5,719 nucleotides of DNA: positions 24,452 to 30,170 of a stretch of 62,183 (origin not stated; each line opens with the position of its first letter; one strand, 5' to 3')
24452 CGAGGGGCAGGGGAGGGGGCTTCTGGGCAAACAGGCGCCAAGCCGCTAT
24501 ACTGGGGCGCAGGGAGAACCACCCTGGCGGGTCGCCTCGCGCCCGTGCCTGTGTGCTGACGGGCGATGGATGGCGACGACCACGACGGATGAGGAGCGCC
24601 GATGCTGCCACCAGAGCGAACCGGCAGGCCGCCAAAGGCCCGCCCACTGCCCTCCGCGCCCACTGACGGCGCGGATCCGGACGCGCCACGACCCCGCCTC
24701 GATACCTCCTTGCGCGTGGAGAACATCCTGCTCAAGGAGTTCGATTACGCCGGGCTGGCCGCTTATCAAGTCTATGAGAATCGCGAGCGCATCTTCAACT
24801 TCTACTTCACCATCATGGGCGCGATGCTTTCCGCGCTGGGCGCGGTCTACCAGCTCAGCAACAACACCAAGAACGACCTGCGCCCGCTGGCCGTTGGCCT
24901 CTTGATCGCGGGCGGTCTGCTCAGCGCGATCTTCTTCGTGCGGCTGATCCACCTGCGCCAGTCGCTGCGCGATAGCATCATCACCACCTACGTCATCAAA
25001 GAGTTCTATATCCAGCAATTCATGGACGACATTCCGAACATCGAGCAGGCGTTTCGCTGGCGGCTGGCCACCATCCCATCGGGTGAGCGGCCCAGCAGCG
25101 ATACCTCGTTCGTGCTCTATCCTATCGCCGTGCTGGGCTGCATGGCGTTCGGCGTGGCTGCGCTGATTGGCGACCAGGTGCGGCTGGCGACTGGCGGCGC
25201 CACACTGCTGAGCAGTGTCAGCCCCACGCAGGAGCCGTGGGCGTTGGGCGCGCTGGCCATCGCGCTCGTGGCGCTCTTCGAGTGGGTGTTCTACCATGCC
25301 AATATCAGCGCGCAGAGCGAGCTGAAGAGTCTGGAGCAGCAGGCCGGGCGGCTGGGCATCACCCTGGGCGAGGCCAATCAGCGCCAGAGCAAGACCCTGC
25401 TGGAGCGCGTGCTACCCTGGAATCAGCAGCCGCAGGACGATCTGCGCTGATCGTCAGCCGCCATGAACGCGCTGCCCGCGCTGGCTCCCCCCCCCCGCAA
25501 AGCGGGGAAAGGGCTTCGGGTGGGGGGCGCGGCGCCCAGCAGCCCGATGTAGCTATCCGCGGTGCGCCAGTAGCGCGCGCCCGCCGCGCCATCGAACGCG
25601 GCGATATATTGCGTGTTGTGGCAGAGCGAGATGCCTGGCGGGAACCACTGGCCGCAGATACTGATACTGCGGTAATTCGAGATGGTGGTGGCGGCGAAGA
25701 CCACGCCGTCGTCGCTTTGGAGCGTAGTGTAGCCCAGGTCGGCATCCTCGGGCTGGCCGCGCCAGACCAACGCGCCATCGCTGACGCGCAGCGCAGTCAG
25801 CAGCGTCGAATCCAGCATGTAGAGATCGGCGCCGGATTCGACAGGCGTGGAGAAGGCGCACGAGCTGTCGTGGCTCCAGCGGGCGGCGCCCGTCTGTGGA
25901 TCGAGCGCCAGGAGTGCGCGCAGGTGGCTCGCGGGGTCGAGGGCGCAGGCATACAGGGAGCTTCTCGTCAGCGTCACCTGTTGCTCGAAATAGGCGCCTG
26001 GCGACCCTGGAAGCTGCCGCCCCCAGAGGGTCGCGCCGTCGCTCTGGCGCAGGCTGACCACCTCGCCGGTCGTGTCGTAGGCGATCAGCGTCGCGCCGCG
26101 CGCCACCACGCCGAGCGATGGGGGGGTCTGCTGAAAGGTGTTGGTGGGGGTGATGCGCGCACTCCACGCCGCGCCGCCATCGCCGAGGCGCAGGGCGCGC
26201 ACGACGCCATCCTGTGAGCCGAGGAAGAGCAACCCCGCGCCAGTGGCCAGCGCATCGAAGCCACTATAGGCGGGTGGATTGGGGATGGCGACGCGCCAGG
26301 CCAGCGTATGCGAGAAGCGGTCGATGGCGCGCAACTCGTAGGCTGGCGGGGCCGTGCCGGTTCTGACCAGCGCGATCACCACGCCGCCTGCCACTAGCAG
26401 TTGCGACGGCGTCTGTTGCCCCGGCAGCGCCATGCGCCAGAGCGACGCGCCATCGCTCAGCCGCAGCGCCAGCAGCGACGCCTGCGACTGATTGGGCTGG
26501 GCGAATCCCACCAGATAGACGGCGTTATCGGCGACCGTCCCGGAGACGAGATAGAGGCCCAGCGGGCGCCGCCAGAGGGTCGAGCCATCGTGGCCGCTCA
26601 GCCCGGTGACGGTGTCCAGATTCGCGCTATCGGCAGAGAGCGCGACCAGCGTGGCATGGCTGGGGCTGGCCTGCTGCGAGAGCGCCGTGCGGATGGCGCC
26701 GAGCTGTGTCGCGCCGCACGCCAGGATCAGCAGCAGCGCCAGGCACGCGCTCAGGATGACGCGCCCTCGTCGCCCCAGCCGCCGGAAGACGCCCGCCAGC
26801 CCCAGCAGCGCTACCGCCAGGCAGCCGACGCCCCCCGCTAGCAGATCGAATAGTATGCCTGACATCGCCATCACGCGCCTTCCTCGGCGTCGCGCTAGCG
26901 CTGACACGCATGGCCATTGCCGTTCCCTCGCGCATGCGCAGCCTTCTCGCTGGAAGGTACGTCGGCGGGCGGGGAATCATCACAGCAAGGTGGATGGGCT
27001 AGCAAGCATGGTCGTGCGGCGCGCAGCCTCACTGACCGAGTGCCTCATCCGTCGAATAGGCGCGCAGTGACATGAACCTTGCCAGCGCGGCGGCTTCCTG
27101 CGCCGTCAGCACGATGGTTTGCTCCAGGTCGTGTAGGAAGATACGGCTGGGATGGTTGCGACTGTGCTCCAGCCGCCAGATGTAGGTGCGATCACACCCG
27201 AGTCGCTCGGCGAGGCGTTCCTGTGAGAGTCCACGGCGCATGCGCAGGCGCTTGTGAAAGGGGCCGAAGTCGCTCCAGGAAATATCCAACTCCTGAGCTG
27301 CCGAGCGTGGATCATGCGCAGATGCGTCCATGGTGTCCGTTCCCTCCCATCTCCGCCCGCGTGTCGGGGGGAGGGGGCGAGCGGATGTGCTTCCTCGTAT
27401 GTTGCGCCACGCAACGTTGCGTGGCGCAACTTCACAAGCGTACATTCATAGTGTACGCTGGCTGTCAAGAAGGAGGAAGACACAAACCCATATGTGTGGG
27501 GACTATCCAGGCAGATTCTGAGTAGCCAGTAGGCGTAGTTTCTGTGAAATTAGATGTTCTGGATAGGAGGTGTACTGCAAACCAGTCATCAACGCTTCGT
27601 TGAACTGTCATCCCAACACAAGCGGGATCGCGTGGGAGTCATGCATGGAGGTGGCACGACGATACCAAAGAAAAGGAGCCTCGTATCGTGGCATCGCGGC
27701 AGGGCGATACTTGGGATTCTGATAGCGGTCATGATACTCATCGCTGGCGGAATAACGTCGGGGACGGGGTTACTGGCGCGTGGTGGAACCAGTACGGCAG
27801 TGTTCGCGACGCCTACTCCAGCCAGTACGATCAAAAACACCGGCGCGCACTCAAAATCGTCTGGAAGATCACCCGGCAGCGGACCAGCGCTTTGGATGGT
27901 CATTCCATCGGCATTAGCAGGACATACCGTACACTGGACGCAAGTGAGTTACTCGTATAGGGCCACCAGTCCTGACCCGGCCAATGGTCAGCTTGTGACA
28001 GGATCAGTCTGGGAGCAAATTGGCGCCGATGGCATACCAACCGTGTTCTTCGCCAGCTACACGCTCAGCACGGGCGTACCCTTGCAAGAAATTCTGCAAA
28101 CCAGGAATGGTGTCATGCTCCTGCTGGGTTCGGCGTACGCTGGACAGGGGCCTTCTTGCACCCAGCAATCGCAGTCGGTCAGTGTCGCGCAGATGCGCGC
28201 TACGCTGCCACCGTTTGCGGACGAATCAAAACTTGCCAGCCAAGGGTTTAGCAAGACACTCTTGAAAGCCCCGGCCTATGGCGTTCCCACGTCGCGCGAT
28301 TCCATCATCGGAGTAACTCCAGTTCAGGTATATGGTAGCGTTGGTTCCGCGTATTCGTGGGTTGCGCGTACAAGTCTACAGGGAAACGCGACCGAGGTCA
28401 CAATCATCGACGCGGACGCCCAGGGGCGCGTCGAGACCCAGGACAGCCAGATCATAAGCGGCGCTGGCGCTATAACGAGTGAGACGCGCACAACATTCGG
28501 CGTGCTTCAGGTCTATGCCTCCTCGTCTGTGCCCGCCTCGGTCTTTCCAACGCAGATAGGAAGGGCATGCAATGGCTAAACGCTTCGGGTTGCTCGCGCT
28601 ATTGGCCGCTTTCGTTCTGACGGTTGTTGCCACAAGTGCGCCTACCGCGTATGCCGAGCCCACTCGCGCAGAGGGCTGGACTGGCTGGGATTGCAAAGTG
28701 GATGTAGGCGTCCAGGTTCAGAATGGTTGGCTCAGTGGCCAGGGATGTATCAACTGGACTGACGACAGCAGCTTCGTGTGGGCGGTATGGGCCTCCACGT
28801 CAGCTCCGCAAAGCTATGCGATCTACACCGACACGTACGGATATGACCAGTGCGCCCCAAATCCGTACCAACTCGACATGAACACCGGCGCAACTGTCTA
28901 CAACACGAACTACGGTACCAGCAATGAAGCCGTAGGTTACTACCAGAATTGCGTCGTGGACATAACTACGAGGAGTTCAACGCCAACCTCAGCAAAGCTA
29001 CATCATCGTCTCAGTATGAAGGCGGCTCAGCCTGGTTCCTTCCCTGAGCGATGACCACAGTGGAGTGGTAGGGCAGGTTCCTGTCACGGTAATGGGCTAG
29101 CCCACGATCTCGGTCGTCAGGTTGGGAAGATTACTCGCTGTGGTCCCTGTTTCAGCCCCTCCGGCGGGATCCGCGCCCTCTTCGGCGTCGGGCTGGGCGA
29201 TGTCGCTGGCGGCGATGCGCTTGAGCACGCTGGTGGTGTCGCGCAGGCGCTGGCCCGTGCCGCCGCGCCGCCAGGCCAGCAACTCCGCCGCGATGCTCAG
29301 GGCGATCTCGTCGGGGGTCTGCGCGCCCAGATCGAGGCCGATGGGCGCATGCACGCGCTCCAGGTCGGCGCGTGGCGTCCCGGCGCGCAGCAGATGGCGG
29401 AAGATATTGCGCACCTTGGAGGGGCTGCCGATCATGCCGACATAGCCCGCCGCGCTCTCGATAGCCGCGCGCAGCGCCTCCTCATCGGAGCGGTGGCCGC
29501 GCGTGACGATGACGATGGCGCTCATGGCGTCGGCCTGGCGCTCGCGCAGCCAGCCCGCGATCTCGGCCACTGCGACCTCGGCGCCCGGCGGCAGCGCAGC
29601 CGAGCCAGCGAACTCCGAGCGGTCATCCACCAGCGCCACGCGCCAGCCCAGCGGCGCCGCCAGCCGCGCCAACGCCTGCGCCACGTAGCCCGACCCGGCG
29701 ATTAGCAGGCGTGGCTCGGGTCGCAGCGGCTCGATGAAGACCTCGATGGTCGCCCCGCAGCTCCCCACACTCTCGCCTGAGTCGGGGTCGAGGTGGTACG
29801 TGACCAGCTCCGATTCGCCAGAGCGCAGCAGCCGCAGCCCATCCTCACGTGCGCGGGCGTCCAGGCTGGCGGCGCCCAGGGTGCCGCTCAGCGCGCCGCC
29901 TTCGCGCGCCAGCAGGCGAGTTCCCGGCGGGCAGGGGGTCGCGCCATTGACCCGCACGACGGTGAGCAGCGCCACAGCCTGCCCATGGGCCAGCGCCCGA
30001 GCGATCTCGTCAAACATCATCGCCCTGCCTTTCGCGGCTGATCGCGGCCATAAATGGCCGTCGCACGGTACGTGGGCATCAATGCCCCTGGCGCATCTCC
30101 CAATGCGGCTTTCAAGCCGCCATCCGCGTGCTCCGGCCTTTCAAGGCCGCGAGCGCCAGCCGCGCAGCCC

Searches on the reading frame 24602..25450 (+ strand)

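Call 12: search_protein_families(library=pfam, proteins=[window:24602-25450:+])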
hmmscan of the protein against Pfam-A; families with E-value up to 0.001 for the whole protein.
window:24602-25450:+ (282 aa): 1 family
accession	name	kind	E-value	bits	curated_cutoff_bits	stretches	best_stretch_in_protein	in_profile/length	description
PF24838.2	8xMP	-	0.00016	22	30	1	55-114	12-69/136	Octameric membrane protein family (8xMP)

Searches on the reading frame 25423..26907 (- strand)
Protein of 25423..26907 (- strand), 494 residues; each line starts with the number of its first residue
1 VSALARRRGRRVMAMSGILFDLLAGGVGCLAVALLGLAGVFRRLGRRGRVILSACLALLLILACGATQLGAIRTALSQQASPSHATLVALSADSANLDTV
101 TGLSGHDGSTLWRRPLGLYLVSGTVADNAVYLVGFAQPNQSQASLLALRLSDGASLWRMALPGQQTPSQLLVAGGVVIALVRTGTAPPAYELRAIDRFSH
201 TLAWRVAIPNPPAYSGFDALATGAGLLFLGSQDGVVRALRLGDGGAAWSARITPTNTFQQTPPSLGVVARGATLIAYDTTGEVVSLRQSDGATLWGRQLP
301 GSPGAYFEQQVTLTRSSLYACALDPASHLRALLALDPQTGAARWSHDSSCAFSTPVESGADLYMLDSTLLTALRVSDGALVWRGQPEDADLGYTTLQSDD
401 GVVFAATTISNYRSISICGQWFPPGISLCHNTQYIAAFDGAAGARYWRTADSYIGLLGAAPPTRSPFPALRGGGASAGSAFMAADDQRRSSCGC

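Call 12: search_protein_families(library=pfam, proteins=[window:25423-26907:-])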
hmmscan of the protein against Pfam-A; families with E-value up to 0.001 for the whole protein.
window:25423-26907:- (494 aa): 3 families
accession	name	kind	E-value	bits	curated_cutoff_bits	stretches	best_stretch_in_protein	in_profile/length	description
PF13360.13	PQQ_2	-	5e-28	98.8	27.6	4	233-384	2-144/233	Outer membrane protein assembly factor BamB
PF25293.1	Beta-prop_EMC1_N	-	1.1e-08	35.5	34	1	200-343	51-190/219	EMC1 N-terminal beta-propeller domain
PF13570.13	Beta-prop_ACSF4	-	2.3e-05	24.4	133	0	101-301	116-302/329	Beta-alanine-activating enzyme, beta-propeller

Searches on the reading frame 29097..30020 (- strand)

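Call 12: search_protein_families(library=pfam, proteins=[window:29097-30020:-])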
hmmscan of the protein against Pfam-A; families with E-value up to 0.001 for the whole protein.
window:29097-30020:- (307 aa): 2 families
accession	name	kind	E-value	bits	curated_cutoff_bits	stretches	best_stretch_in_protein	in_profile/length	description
PF13478.12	XdhC_C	-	3.6e-40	137.8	29.7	1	105-247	1-125/125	XdhC Rossmann domain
PF02625.21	XdhC_CoxI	-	6.3e-15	55.3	24.3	1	10-75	2-67/68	XdhC and CoxI family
